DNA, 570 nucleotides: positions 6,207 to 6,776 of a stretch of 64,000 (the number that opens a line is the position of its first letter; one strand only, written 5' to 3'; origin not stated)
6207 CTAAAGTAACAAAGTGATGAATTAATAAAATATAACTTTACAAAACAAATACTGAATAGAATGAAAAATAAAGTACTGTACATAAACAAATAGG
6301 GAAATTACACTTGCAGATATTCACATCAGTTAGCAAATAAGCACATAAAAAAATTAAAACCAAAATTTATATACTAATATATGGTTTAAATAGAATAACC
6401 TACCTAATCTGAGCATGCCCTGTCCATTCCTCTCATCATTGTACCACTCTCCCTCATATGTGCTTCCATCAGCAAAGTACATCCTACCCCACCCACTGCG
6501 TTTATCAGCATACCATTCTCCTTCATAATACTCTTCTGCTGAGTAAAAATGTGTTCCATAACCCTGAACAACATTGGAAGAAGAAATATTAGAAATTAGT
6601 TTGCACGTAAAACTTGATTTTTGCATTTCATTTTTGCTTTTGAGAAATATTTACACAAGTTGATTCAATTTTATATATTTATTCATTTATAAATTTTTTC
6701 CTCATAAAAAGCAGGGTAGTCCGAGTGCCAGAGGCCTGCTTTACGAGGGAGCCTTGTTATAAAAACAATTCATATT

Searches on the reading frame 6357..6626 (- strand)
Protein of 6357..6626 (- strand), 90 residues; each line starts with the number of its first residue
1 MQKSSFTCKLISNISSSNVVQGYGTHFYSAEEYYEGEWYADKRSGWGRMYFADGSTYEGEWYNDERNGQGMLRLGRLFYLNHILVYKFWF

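Call 73: search_protein_families(library=pfam, proteins=[window:6357-6626:-], max_evalue=0.1)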
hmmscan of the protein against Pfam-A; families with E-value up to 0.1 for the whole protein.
seq(90 aa): 1 family
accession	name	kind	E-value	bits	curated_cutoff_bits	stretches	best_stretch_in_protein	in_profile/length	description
PF02493.26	MORN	-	4.6e-08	32.9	22.5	2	34-56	1-23/23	MORN repeat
